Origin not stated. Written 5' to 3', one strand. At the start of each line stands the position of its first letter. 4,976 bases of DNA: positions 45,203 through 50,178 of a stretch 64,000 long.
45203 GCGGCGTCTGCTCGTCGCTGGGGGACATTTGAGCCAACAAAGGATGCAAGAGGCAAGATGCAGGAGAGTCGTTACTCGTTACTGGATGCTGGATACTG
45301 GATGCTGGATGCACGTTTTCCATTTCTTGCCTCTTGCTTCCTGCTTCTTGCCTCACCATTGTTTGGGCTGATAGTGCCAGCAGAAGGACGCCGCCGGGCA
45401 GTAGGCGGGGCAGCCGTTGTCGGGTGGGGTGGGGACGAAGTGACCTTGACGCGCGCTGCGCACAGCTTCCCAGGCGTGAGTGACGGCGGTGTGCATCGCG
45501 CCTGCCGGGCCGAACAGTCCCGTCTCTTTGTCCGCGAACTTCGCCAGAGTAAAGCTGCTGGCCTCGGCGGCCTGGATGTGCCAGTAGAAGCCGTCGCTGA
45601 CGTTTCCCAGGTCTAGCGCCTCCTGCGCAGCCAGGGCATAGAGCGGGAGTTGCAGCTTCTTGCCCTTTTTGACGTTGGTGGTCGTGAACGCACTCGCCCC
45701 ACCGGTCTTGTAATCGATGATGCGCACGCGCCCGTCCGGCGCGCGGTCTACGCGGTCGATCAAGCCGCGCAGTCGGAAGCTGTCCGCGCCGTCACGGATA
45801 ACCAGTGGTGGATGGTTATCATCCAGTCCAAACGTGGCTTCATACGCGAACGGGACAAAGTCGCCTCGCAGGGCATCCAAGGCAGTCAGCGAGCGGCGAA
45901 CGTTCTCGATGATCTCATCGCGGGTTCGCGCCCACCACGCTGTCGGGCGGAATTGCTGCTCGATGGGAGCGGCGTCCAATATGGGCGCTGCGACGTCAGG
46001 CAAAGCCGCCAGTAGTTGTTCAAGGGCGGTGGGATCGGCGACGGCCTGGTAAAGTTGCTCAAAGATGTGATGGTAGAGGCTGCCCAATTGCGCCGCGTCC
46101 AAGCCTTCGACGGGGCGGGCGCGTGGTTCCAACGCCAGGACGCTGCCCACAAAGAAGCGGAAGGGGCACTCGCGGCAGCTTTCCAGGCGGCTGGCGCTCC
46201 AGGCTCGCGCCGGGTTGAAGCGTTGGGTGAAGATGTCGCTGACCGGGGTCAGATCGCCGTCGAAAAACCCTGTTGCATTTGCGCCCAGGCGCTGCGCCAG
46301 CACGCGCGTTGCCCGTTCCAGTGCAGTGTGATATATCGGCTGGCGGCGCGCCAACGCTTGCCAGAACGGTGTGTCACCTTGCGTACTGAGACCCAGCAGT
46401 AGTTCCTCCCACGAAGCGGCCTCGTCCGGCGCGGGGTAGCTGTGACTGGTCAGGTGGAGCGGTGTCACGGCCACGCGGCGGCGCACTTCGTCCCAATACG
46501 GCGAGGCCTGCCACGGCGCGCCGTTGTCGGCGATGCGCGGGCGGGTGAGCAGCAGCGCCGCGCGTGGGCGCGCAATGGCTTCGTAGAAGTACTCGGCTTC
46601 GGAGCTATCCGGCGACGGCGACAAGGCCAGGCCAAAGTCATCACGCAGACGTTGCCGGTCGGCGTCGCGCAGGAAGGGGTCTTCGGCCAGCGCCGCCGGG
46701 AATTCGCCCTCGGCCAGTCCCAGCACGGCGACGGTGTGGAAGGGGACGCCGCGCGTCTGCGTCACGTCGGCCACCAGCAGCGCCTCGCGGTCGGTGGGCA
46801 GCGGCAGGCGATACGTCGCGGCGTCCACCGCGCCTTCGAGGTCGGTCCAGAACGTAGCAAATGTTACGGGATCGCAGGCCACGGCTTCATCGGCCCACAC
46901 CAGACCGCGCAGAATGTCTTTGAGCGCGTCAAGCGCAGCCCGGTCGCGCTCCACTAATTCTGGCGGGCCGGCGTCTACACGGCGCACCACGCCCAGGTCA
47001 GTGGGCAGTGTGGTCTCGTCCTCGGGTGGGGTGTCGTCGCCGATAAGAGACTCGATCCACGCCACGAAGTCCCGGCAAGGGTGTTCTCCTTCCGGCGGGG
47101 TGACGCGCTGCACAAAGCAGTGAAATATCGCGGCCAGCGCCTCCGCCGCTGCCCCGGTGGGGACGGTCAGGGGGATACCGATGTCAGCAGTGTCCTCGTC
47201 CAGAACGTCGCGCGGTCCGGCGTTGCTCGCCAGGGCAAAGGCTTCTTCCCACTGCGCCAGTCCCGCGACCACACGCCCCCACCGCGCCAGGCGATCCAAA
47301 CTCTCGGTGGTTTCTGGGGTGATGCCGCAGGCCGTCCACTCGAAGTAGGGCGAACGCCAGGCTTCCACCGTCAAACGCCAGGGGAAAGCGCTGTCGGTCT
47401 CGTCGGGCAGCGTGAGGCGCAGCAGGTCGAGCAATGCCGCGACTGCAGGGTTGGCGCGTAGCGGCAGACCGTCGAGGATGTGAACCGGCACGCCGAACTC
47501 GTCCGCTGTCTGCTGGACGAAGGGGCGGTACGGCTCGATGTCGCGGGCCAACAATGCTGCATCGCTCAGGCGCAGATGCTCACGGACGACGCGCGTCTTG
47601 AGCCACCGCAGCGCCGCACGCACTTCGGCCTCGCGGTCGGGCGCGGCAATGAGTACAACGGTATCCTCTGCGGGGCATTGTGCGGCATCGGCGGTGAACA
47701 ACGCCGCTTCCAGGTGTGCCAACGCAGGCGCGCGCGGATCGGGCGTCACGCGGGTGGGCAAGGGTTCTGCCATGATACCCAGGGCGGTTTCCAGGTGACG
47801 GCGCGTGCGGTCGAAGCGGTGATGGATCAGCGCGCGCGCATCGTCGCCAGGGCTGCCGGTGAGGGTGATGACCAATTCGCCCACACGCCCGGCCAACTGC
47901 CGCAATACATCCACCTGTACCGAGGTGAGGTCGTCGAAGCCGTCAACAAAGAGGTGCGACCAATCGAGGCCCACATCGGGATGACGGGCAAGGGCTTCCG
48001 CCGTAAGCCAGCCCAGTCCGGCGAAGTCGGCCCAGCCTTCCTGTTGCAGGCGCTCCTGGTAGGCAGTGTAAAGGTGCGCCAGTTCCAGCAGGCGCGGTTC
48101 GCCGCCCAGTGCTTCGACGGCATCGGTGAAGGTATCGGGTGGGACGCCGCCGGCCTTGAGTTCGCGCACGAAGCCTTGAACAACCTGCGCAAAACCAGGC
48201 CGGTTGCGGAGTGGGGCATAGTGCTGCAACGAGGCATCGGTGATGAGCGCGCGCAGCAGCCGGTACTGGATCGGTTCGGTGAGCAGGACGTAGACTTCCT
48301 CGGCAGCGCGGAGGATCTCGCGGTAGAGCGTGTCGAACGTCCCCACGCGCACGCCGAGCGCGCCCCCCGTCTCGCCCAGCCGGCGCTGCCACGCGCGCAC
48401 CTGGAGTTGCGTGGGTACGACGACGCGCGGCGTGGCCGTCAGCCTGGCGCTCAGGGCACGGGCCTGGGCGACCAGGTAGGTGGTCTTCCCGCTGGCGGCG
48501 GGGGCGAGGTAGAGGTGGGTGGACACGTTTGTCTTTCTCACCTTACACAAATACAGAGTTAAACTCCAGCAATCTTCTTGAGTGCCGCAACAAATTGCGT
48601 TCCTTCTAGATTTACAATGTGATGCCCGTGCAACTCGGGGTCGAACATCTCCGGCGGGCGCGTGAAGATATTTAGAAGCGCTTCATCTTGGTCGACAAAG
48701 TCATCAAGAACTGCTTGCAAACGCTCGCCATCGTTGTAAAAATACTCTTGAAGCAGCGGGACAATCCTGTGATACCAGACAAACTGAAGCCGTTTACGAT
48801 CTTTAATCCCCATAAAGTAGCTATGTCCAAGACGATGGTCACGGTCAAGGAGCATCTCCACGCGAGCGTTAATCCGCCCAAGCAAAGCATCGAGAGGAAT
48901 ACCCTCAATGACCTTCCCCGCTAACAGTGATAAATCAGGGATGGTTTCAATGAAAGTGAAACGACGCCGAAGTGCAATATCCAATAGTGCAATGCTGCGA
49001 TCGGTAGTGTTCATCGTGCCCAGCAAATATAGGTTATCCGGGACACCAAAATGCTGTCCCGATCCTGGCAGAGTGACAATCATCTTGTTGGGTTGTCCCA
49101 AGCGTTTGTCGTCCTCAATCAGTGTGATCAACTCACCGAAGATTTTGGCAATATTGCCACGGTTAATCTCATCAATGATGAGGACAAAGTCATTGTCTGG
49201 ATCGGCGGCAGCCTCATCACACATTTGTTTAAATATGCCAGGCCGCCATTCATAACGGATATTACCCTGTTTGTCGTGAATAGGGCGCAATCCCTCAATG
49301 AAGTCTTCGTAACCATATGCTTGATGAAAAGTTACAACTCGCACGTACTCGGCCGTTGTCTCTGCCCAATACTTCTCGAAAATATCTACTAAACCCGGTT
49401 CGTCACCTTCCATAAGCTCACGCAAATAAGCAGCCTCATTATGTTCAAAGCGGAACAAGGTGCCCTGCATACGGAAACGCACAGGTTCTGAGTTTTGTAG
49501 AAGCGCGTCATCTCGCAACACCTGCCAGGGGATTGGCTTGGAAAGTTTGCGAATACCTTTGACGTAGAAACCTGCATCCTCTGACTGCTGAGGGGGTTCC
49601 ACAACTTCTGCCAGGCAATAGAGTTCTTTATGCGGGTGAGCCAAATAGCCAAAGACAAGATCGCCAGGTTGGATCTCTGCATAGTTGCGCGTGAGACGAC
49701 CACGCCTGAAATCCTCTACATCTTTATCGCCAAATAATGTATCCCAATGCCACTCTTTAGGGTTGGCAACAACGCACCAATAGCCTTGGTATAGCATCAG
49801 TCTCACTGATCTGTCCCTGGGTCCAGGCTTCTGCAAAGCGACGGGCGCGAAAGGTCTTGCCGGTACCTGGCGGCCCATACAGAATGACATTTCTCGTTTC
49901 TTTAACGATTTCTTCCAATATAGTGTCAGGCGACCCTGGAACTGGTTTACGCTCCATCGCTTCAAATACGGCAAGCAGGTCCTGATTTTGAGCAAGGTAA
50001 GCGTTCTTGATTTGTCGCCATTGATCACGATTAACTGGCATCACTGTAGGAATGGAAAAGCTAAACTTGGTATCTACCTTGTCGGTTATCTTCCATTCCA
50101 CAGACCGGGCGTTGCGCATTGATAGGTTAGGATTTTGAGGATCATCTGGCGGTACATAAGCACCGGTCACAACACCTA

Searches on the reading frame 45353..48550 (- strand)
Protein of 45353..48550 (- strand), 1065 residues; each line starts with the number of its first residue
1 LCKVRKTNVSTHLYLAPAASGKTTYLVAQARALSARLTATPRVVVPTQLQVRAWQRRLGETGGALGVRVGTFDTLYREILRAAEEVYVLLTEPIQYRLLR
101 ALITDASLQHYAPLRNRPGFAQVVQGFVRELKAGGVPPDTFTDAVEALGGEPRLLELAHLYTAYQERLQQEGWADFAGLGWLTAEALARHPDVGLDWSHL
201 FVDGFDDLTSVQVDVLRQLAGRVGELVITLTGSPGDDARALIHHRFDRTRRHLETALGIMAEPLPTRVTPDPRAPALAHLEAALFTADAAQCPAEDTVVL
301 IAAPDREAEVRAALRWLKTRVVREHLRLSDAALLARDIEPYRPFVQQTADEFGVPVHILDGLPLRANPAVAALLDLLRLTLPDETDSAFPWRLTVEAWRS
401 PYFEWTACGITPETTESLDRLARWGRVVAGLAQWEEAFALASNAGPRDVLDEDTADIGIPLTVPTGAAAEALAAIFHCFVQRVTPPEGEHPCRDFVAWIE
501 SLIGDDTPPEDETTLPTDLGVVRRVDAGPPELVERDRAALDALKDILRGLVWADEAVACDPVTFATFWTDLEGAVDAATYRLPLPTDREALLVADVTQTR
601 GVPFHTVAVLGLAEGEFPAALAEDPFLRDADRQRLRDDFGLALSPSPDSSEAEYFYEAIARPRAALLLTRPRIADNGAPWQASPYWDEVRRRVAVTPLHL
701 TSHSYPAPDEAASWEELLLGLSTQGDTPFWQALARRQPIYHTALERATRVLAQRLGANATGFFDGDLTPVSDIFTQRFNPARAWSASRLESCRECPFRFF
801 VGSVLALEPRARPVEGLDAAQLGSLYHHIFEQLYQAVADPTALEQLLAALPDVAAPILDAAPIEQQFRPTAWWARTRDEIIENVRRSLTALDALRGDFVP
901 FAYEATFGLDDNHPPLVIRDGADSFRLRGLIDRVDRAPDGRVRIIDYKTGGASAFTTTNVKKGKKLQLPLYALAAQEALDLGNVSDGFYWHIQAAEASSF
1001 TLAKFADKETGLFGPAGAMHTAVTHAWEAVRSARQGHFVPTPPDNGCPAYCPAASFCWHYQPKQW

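Call 54: search_protein_families(library=pfam, proteins=[window:45353-48550:-], max_evalue=0.00001)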
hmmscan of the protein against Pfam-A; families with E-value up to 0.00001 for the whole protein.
window:45353-48550:- (1065 aa): 3 families
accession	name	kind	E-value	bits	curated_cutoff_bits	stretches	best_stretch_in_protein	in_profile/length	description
PF12705.13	PDDEXK_1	-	1.8e-40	139.8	22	1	784-1057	2-246/247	PD-(D/E)XK nuclease superfamily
PF21445.3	ADDB_N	-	4.3e-13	49.5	26.6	1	16-260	4-262/290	ADDB, N-terminal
PF00580.27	UvrD-helicase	-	1.3e-07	32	23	1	11-227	15-243/271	UvrD/REP helicase N-terminal domain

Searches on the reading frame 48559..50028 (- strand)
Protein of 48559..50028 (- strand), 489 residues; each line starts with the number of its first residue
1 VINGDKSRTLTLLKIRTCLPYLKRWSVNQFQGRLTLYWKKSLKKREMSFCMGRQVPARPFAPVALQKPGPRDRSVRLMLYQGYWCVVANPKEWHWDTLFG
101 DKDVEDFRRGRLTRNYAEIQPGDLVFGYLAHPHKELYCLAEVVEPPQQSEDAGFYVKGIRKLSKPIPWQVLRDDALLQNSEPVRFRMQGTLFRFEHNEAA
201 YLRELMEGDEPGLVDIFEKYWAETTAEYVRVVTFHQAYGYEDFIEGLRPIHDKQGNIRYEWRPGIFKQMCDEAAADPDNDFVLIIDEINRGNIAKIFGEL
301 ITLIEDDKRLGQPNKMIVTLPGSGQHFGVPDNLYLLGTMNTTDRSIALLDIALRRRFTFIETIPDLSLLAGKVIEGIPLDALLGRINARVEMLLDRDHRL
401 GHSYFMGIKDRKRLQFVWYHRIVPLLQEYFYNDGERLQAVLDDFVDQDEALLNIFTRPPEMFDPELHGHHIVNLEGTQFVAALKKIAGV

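Call 54: search_protein_families(library=pfam, proteins=[window:48559-50028:-], max_evalue=0.00001)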
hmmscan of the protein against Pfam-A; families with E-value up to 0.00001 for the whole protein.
window:48559-50028:- (489 aa): 2 families
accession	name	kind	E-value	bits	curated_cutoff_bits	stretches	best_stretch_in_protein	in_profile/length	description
PF07728.20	AAA_5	-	6.1e-11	42.9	22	1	226-357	25-139/139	AAA domain (dynein-related subfamily)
PF01878.24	EVE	-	1.6e-06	28.6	23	1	83-180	2-104/145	EVE domain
